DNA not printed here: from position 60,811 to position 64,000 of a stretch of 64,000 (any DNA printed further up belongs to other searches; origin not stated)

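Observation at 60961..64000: Truncated-by-window NB-ARC/STAND NTPase with more than 700 aa of helical repeats and no visible effector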

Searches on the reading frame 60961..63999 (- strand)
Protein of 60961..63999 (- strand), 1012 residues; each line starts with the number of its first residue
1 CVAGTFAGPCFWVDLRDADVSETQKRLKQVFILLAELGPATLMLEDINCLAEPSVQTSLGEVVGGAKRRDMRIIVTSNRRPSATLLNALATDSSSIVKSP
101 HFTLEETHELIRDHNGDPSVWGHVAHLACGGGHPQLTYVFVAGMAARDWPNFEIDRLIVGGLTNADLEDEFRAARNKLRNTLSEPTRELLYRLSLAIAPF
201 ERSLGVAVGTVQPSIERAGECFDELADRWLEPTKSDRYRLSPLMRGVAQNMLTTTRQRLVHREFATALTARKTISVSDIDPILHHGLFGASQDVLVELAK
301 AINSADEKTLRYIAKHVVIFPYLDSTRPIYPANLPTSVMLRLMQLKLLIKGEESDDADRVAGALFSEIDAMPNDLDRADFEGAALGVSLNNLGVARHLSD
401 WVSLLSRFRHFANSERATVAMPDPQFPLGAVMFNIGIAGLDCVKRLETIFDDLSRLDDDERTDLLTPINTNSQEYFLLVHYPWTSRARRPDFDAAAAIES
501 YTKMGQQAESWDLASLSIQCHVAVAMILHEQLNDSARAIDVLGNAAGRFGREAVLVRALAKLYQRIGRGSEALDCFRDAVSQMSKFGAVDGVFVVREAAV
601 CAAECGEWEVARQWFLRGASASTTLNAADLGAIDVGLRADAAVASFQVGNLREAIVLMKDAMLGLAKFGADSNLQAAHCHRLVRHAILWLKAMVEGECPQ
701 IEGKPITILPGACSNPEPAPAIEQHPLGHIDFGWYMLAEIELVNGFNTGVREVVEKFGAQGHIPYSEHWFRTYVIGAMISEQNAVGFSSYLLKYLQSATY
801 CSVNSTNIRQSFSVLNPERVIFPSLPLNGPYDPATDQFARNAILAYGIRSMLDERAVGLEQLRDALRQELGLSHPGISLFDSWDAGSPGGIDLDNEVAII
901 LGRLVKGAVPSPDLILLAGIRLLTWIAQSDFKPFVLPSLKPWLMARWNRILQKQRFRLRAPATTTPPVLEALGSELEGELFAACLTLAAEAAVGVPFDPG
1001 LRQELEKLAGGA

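Call 4: search_protein_families(library=pfam, proteins=[window:60961-63999:-], max_evalue=1)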
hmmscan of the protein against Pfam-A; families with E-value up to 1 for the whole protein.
window:60961-63999:- (1012 aa): 6 families
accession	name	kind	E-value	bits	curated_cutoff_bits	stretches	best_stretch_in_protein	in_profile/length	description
PF07719.23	TPR_2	-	0.022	15.3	27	0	558-581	6-29/34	Tetratricopeptide repeat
PF13428.12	TPR_14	-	0.036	15.2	23.5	0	555-581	3-29/44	Tetratricopeptide repeat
PF13176.12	TPR_7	-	0.081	13.5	27.9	0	558-579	4-25/36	Tetratricopeptide repeat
PF13374.12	TPR_10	-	0.18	12.3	27.5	0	559-580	8-29/42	Tetratricopeptide repeat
PF14532.12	Sigma54_activ_2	-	0.26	11.9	25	1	24-80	55-110/138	Sigma-54 interaction domain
PF13424.12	TPR_12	-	0.29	11.8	30.1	1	557-585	8-35/77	Tetratricopeptide repeat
